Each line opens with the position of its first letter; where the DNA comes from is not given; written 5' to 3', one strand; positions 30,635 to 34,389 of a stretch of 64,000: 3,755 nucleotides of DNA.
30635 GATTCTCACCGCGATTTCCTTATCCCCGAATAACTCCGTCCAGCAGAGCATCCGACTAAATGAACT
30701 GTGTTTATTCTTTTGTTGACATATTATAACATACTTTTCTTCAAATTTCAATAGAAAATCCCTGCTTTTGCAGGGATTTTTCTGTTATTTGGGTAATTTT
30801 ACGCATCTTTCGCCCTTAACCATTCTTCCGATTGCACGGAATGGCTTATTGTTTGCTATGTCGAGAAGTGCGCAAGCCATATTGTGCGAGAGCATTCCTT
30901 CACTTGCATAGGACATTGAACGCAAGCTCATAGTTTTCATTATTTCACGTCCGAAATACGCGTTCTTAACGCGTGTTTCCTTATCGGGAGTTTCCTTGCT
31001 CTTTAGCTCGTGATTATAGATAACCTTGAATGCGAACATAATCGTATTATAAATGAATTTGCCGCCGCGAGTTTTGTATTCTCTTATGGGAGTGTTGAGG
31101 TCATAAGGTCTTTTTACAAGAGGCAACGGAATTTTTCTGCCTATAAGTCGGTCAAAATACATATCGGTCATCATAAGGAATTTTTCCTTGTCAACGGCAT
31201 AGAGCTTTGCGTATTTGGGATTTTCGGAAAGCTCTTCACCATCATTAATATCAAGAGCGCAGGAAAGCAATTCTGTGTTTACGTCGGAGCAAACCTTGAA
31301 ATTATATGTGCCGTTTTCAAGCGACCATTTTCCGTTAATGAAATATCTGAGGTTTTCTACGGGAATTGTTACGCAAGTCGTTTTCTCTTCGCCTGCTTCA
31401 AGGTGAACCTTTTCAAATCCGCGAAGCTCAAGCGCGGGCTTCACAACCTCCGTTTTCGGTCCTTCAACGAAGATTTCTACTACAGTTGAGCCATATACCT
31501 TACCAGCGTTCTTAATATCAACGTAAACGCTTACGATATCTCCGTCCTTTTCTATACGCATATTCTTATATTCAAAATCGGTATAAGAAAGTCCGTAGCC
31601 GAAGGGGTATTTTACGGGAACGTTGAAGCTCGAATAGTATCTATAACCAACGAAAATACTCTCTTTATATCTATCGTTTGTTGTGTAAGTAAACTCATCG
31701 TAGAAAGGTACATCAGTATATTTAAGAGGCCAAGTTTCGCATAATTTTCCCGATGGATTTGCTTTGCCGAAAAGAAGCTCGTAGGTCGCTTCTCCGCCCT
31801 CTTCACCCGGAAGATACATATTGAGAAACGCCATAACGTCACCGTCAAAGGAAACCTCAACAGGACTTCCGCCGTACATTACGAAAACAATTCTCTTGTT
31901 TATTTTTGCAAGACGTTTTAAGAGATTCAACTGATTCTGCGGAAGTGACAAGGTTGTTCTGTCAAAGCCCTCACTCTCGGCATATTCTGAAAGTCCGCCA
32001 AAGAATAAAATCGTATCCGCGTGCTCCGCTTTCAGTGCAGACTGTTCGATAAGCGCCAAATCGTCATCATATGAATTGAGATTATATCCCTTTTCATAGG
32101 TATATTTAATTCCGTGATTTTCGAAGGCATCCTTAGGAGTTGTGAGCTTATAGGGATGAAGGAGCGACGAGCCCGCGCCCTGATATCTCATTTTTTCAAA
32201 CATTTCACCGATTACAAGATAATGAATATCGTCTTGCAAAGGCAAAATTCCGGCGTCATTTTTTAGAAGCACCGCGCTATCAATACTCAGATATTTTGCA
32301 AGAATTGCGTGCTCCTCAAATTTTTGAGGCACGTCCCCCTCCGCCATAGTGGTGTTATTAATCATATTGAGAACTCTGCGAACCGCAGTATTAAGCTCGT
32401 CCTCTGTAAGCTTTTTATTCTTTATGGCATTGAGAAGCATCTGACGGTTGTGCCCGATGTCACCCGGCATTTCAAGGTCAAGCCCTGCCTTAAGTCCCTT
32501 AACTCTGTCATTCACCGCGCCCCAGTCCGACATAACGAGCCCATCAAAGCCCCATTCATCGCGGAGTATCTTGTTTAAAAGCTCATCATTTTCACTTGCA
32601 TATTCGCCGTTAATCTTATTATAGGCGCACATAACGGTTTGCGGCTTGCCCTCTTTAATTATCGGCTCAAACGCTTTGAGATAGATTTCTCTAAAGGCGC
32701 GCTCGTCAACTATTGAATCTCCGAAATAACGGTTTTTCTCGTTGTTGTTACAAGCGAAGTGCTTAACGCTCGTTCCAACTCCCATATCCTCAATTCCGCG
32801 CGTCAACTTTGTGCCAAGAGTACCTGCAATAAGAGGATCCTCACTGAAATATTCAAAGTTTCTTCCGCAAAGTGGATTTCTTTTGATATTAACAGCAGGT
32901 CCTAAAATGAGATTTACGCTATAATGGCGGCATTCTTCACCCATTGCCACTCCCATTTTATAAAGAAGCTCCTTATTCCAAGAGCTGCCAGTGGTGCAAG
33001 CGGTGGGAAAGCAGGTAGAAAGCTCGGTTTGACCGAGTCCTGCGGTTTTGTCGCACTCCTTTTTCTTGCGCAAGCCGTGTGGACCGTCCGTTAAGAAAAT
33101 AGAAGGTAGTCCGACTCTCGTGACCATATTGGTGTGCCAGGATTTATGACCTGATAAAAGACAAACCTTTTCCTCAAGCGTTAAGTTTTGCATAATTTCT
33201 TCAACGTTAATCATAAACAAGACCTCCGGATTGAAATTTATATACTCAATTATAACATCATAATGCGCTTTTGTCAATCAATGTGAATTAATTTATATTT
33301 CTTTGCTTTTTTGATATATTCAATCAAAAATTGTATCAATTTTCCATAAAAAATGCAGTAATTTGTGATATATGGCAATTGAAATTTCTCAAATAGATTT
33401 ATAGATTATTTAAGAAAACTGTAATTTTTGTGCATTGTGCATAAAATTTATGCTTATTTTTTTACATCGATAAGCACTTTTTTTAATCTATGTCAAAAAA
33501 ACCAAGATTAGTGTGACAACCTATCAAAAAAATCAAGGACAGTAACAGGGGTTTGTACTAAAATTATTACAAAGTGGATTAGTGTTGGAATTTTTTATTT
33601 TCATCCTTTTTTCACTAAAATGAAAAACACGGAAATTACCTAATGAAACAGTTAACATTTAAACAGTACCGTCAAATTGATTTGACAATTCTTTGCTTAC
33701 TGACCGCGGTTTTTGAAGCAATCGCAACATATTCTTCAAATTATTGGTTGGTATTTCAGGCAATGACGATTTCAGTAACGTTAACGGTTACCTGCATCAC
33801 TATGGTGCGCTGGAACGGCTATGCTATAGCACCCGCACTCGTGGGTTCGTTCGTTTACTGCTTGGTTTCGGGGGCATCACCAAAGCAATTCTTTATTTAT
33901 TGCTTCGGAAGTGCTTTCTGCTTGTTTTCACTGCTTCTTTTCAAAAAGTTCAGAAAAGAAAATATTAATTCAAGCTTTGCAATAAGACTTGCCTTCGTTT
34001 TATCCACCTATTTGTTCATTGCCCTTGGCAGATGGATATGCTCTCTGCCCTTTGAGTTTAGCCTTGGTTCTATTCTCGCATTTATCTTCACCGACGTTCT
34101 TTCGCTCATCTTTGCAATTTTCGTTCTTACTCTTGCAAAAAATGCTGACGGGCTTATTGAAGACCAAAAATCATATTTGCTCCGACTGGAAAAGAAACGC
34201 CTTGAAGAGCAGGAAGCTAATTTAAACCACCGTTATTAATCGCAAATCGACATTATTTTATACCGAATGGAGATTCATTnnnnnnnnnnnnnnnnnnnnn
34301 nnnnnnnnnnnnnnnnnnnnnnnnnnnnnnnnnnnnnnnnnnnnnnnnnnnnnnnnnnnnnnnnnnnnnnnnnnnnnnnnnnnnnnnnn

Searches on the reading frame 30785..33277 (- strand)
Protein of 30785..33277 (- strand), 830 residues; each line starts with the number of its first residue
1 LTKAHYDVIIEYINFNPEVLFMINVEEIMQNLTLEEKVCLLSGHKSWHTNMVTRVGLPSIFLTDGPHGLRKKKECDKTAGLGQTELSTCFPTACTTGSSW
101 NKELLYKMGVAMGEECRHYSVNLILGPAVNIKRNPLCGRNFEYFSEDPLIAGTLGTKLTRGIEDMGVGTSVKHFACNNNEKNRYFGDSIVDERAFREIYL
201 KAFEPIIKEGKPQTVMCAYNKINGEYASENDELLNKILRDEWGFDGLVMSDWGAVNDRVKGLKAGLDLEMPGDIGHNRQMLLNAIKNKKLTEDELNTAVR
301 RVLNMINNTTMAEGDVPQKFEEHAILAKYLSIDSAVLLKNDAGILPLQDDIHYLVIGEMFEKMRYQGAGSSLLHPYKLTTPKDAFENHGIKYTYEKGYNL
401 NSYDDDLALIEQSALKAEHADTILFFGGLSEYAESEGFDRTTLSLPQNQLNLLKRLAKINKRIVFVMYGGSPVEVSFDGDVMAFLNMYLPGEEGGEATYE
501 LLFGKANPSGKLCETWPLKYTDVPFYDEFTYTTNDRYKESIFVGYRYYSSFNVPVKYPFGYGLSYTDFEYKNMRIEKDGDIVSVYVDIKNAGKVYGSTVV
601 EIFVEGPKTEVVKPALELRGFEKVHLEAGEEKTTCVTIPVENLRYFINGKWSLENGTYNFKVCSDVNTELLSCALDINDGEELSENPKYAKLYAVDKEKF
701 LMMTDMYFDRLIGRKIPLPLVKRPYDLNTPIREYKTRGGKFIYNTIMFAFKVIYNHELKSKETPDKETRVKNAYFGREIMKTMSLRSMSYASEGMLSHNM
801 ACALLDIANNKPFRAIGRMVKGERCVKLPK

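Call 8: search_protein_families(library=pfam, proteins=[window:30785-33277:-], max_evalue=0.001)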
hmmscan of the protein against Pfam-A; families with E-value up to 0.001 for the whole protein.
window:30785-33277:- (830 aa): 3 families
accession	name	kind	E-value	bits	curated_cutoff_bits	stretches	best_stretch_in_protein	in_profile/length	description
PF01915.27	Glyco_hydro_3_C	-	7.2e-44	150.6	31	1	336-565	2-200/200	Glycosyl hydrolase family 3 C-terminal domain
PF00933.27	Glyco_hydro_3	-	2.2e-41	142.8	27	1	75-304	69-315/316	Glycosyl hydrolase family 3 N terminal domain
PF14310.12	Fn3-like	-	1.5e-14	54.3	25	1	599-664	2-69/71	Fibronectin type III-like domain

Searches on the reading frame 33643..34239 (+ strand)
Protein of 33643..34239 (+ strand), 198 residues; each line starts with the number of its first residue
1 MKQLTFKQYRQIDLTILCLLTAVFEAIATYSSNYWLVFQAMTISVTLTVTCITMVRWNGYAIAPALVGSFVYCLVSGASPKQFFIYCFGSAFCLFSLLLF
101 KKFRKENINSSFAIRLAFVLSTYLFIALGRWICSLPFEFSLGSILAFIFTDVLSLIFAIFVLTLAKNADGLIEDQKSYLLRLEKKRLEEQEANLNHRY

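Call 3: search_protein_families(library=pfam, proteins=[window:33643-34239:+], max_evalue=1)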
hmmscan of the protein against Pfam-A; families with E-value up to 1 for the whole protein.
window:33643-34239:+ (198 aa): 0 families

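Call 4: search_protein_families(library=ncbifam, proteins=[window:33643-34239:+], max_evalue=1)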
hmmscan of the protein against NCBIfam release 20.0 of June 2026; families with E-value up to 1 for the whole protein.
window:33643-34239:+ (198 aa): 0 families

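Call 25: search_solved_structures(query=A2, max_evalue=10)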
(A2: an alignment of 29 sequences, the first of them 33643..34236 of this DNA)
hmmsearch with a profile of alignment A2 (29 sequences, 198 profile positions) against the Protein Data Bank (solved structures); distinct sequences matched with E-value up to 10: 2.
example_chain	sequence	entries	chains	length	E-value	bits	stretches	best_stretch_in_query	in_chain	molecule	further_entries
6z3w_D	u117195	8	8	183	0.082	15.8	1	42-96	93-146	ER membrane protein complex subunit 4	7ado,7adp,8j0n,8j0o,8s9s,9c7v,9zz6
8eoi_D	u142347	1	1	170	0.087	15.7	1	42-96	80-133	ER membrane protein complex subunit 4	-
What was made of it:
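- On ECF (type III) transporter: The profile against PDB sequences finds no S-component (call 25).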

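Call 56: search_protein_families(library=pfam, alignment_id=A2, max_evalue=1)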
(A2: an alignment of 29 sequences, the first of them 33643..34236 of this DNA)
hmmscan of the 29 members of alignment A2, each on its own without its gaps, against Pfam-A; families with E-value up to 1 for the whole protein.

A. member 1, window:33643-34236:+ (198 aa): 0 families

B. families by the number of members that match (of 29 scanned): 14 families
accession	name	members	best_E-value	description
PF20226.3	DUF6585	1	0.0059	Family of unknown function (DUF6585)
PF03608.18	EII-GUT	1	0.027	PTS system enzyme II sorbitol-specific factor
PF19756.4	DUF6243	1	0.052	Family of unknown function (DUF6243)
PF19529.4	DUF6057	1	0.063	Family of unknown function (DUF6057)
PF25284.1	DUF7874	1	0.086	Family of unknown function (DUF7874)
PF19865.4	DUF6338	1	0.13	Family of unknown function (DUF6338)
PF16142.10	DUF4850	1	0.15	Domain of unknown function (DUF4850)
PF10011.15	DUF2254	1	0.17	Predicted membrane protein (DUF2254)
PF11151.13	DUF2929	1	0.36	Protein of unknown function (DUF2929)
PF11286.13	DUF3087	1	0.56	Protein of unknown function (DUF3087)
PF20712.2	CyanoTRADDas_TM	1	0.77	Cyanobacterial TRADD-N associated 2-Transmembrane domain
PF05884.17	ZYG-11_interact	1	0.87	Interactor of ZYG-11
PF24961.1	NfeD_membrane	1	0.92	NfeD integral membrane domain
PF09843.14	DUF2070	1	0.93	Predicted membrane protein (DUF2070)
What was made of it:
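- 33643..34239 (+): TM198: 198-aa membrane protein and first gene of the module. Predicted S-component-like helical bundle plus a conserved 30-residue C-terminal helix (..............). No Pfam, NCBIfam or PDB-sequence hit (calls 3, 4, 25, 56).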

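Call 68: find_homologous_proteins(query=window:33643-34236:+, max_evalue=0.001)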
Query window:33643-34236:+ (198 aa): 103 proteins with E <= 0.001 among 536 candidates.
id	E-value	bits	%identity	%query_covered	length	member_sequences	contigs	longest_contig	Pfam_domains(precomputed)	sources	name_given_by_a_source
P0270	1.9e-122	424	100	100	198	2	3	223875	-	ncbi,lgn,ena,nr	ncbi:MAG: hypothetical protein IKA84_03260 [Clostridia bacterium]|nr:hypothetical protein [Clostridi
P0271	6.5e-104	364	85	97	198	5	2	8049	-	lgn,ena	-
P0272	3.2e-103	362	86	100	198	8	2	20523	-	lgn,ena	-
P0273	4.1e-101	355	84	97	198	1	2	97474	-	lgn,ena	-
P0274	4.1e-100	352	80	100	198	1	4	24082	-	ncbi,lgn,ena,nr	ncbi:MAG: hypothetical protein J6S23_03680 [Clostridia bacterium]|nr:hypothetical protein [Clostridi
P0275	5.9e-78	279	63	100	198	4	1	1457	-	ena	-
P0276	2.2e-76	274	62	100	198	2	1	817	-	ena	-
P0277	9.8e-75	269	62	100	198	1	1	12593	-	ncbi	-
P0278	1.3e-74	268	60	100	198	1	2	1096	-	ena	-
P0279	5.7e-74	266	61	100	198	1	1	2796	-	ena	-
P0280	1.2e-73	265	61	100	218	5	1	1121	-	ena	-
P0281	2.6e-73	264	60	100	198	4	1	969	-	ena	-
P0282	4.7e-73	263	62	97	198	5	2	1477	-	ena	-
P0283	5.0e-73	263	60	100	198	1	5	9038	-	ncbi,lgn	-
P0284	1.6e-71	258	59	100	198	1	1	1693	-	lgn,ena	-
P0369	1.6e-42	164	43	92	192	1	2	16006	-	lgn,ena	-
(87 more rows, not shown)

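Call 75: predict_structure(alignment_id=A11)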
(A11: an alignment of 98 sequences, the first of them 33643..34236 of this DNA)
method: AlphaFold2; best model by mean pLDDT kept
length: 198 residues; sequences in the alignment: 98
mean_pLDDT: 85.5   pTM: 0.78
mean pLDDT of the five models: 85.5, 83.4, 83.2, 82.9, 80.3
residues with pLDDT >= 90: 90; 70-90: 86; 50-70: 21; < 50: 1
segments of 3 or more residues with pLDDT < 50: none
pLDDT, mean of each block of 10 residues (from residue 1): 77 94 93 74 88 89 94 91 93 88 69 89 93 87 85 91 79 77 85 69
secondary structure, 60 per line:
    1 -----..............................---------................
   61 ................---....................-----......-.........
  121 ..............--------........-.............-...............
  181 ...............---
elements in order: H6-35 H45-76 H80-99 H105-110 H112-134 H143-150 H152-164 H166-195
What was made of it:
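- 33643..34239 (+): AF2 model pLDDT 85.5, pTM 0.78 (call 75).
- TM198 has a long conserved cytoplasmic C-terminal helix (call 75).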

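Call 77: fold_search(model_id=the predicted structure, library=pdb)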
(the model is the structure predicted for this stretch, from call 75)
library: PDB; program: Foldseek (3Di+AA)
matches with E <= 10: 96; with E <= 0.001: 0
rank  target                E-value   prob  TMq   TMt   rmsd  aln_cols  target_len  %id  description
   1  5edl                  2.9e-02  1.00  0.55  0.55   9.1       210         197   15  Crystal structure of an S-component of ECF transporter (released 2016-08-17)
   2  4tkr_A                9.1e-02  1.00  0.49  0.52   5.5       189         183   13  Native-SAD phasing for ThiT from Listeria monocytogenes serovar. (released 2014-06-18)
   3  4tkr_B                1.4e-01  1.00  0.52  0.54   5.2       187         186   11  Native-SAD phasing for ThiT from Listeria monocytogenes serovar. (released 2014-06-18)
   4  4hzu_S                4.5e-01  0.98  0.53  0.62   5.5       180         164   13  Structure of a bacterial energy-coupling factor transporter (released 2013-04-17)
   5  6zg3_C                5.6e-01  0.69  0.42  0.40  12.2       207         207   15  the structure of ECF PanT transporter in a complex with a nanobody (released 2021-03-03)
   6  5kbw_B                6.2e-01  0.94  0.50  0.56   5.7       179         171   13  Crystal structure of TmRibU, the riboflavin-binding S subunit from the Thermotoga maritima ECF transporter (released 2016-06-29)
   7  5kbw_A                9.0e-01  0.85  0.48  0.54   5.6       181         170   11  Crystal structure of TmRibU, the riboflavin-binding S subunit from the Thermotoga maritima ECF transporter (released 2016-06-29)
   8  8fef_I                1.5e+00  0.18  0.26  0.21  22.0       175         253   13  Structure of Mce1 transporter from Mycobacterium smegmatis (Map0) (released 2023-02-22)
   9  9lw1_A                1.6e+00  0.06  0.18  0.15  19.2       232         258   14  TMEM164-substrate (released 2026-01-07)
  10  9odg_R                2.0e+00  0.09  0.22  0.18  13.9       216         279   12  Structure of the MOR/Gi/Lofentanil Complex, GTP-bound G-ACT-1 (released 2026-03-04)
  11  8fed_I                2.2e+00  0.16  0.27  0.22  18.4       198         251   11  Structure of Mce1-LucB complex from Mycobacterium smegmatis (Map1) (released 2023-02-22)
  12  9e0h_A                2.5e+00  0.13  0.23  0.27  12.0       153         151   18  De novo calcium channel heptamer, CalC6_3 with DHR extensions. Off target multimerization state (released 2025-10-01)
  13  7cky_R                2.5e+00  0.08  0.22  0.18  13.3       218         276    8  Cryo-EM structure of PW0464 bound dopamine receptor DRD1-Gs signaling complex (released 2021-03-03)
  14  4k0d_B                3.0e+00  0.09  0.20  0.26  15.3       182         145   11  Periplasmic sensor domain of sensor histidine kinase, Adeh_2942 (released 2013-06-12)
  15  9ua0_A                3.8e+00  0.04  0.16  0.14  21.1       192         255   11  Cryo-EM structure of cyanobacterial bicarbonate transporter CmpBCD in the presence of nitrate (released 2026-04-08)
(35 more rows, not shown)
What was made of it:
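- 33643..34239 (+): The top 7 Foldseek PDB hits are all ECF S-components (call 77).
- Closest known: ECF. Same: TM198's predicted structure resembles S-components (YkoE 5edl, ThiT, RibU, PanT, 4hzu_S; call 77).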

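Call 89: find_encoding_contigs(protein=P0369, flank=10000, max_places=2)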
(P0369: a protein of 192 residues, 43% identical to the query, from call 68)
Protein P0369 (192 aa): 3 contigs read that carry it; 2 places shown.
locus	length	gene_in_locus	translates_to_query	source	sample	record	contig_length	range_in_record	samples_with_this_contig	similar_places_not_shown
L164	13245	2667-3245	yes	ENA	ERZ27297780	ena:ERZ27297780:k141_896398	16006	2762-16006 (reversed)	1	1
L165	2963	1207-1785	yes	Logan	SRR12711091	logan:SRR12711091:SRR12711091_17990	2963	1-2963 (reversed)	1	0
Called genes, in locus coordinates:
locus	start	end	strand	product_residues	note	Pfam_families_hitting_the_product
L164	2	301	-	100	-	?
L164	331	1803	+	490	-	PF00251:Glyco_hydro_32N, PF08244:Glyco_hydro_32C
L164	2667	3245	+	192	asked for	-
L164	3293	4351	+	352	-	PF00528:BPD_transp_1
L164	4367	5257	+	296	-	PF00528:BPD_transp_1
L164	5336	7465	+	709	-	-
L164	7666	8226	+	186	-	-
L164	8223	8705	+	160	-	-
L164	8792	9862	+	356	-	PF00005:ABC_tran, PF17912:OB_MalK, PF08402:TOBE_2 (faint)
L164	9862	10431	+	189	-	-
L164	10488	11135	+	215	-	-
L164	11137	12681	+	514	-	PF12708:Pect-lyase_RHGA_epim, PF00295:Glyco_hydro_28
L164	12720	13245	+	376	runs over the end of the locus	PF07470:Glyco_hydro_88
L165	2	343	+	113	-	?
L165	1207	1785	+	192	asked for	-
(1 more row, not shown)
